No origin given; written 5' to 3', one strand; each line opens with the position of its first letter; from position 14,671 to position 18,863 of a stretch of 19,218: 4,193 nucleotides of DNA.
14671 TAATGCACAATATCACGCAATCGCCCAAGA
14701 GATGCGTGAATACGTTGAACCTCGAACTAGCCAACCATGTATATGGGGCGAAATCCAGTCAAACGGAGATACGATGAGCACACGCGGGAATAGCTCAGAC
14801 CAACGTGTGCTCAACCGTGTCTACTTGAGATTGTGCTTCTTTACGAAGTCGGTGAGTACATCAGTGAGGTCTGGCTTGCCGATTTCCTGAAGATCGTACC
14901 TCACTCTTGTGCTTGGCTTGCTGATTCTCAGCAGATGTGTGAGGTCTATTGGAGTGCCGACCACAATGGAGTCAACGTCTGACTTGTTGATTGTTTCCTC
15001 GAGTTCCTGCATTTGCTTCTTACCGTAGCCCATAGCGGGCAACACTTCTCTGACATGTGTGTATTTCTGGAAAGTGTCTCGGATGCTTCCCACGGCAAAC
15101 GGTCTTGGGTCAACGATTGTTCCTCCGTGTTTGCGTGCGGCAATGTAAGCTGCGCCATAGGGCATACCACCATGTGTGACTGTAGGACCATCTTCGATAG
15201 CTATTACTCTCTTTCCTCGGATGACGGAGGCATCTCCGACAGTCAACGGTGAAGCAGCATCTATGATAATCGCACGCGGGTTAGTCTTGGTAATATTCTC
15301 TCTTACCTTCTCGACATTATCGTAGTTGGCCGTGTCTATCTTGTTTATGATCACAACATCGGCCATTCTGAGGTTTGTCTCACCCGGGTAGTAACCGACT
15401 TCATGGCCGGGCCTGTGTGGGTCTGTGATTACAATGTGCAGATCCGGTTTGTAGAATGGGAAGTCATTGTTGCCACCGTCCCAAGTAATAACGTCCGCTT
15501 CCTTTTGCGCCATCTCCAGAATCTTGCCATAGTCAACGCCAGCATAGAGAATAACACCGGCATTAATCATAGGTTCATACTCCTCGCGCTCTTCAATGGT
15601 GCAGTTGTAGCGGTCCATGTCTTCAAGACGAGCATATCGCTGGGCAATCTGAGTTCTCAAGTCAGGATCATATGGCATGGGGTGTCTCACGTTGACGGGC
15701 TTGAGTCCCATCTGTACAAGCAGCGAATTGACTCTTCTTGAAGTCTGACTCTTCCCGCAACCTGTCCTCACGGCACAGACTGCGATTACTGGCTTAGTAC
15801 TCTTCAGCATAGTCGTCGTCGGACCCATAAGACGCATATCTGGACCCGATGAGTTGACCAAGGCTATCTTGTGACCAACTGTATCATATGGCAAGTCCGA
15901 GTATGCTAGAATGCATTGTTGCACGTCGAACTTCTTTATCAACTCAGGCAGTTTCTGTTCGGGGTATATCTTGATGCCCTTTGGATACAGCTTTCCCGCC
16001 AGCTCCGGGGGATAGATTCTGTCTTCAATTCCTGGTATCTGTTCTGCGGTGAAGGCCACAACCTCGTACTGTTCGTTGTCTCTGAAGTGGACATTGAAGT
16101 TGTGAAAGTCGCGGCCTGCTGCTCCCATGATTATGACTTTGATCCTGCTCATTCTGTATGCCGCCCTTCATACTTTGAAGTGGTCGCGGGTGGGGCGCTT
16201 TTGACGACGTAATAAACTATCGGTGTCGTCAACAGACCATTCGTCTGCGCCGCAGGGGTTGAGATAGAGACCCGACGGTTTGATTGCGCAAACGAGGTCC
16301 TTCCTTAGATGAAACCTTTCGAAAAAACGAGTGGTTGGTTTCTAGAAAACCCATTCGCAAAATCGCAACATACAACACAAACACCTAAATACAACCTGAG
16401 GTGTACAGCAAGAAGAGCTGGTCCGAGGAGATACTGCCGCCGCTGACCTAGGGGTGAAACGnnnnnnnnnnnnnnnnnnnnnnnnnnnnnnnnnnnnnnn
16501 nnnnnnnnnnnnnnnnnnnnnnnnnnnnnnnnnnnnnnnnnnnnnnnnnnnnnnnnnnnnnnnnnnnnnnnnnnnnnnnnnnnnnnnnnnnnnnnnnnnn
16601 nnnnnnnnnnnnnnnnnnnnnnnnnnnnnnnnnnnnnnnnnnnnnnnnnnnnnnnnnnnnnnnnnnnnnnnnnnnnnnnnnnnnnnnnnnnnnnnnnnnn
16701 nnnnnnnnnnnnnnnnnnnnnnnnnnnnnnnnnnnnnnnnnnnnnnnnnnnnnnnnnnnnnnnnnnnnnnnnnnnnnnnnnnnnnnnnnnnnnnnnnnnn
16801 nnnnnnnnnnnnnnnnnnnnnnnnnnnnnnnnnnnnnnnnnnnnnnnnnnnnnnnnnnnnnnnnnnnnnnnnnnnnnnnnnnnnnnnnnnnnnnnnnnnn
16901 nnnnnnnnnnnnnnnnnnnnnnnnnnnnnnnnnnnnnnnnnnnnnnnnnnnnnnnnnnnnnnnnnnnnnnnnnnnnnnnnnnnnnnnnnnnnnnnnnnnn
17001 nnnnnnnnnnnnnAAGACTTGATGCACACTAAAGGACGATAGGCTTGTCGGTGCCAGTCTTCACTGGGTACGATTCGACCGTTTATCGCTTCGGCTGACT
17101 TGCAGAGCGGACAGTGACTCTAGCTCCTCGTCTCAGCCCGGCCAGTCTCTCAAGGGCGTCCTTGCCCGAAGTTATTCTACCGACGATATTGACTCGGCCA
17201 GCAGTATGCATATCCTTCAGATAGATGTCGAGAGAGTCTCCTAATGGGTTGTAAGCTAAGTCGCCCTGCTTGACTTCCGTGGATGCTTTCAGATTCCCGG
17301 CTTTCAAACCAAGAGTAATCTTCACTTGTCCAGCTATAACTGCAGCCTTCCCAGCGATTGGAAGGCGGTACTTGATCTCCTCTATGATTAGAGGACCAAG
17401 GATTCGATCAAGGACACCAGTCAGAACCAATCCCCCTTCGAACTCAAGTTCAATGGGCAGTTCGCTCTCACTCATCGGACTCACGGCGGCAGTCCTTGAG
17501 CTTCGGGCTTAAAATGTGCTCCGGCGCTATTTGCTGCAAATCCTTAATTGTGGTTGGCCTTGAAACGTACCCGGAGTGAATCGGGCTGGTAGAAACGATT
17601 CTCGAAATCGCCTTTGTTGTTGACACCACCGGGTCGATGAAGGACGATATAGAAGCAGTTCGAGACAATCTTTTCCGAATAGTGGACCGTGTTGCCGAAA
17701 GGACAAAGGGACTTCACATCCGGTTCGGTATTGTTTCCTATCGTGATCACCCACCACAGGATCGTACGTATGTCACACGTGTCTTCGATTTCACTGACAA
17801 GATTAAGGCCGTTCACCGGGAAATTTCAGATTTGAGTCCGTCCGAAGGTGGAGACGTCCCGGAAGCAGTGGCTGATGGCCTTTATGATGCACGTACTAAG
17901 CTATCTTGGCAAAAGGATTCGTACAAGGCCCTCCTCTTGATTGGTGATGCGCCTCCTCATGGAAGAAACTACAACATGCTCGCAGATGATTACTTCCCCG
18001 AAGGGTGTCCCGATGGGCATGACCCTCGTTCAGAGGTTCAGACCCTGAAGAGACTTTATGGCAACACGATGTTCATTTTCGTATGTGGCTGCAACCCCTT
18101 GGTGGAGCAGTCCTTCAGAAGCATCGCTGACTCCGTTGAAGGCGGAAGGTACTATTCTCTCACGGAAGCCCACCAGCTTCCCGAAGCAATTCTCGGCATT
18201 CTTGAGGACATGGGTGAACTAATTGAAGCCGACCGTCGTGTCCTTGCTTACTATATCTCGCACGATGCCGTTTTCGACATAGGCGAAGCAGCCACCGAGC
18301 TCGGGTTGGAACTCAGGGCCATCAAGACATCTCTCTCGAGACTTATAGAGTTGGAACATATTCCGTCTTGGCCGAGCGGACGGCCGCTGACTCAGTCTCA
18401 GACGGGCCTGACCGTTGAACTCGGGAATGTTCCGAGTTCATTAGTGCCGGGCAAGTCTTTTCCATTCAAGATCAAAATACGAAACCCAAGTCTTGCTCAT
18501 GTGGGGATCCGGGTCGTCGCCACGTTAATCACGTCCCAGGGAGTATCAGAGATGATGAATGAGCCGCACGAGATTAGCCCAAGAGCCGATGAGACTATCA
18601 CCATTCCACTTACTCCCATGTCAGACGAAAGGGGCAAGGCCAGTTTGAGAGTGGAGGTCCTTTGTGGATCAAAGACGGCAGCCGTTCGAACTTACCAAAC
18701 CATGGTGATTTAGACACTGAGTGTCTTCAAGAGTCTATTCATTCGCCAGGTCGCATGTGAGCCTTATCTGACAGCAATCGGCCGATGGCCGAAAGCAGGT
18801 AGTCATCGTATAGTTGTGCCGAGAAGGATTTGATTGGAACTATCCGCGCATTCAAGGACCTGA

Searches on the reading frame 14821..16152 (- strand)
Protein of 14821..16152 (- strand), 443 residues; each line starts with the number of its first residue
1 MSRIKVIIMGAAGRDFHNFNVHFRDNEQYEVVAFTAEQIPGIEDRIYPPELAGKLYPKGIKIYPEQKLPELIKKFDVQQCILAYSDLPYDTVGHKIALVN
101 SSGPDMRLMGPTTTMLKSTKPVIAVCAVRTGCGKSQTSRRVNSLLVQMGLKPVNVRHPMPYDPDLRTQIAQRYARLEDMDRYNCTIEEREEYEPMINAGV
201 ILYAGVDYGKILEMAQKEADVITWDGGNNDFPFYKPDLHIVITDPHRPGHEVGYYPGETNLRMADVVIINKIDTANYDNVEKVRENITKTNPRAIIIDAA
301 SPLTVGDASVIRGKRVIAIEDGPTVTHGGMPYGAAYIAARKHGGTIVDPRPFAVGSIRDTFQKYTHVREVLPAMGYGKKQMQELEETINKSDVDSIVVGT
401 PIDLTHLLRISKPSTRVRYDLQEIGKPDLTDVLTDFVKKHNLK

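Call 25: search_protein_families(library=pfam, proteins=[window:14821-16152:-], max_evalue=0.001)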
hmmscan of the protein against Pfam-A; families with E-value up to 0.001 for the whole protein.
window:14821-16152:- (443 aa): 1 family
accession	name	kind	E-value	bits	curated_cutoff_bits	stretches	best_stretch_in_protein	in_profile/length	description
PF02492.25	cobW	-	5.4e-05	23.3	20.7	1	257-297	138-179/180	CobW/HypB/UreG, nucleotide-binding domain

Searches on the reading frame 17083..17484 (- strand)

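Call 25: search_protein_families(library=pfam, proteins=[window:17083-17484:-], max_evalue=0.001)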
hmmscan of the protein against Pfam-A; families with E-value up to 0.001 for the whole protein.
window:17083-17484:- (133 aa): 2 families
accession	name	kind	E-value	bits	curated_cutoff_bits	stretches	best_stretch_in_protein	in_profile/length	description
PF04126.18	Cyclophil_like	-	1.4e-08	35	27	1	11-126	3-120/120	Cyclophilin-like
PF18050.6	Cyclophil_like2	-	0.00022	21.7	22.7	1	61-125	48-114/115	Cyclophilin-like family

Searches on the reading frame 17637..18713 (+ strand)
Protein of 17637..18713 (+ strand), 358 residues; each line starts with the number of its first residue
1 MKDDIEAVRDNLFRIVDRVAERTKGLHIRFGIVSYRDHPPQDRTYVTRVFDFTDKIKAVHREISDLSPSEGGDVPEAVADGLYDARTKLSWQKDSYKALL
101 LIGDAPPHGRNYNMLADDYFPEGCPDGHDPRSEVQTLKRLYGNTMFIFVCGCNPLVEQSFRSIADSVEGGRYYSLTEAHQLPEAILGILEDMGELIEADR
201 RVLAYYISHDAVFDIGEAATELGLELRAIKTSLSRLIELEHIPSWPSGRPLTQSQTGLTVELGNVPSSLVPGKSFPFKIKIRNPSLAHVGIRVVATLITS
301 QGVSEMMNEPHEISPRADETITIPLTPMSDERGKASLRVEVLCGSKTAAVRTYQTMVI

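Call 25: search_protein_families(library=pfam, proteins=[window:17637-18713:+], max_evalue=0.001)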
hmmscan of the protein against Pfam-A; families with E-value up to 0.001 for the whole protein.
window:17637-18713:+ (358 aa): 1 family
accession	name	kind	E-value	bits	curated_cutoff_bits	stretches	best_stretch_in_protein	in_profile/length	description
PF25106.1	VWA_4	-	2.6e-06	27.6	27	1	1-107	12-106/169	von Willebrand factor A domain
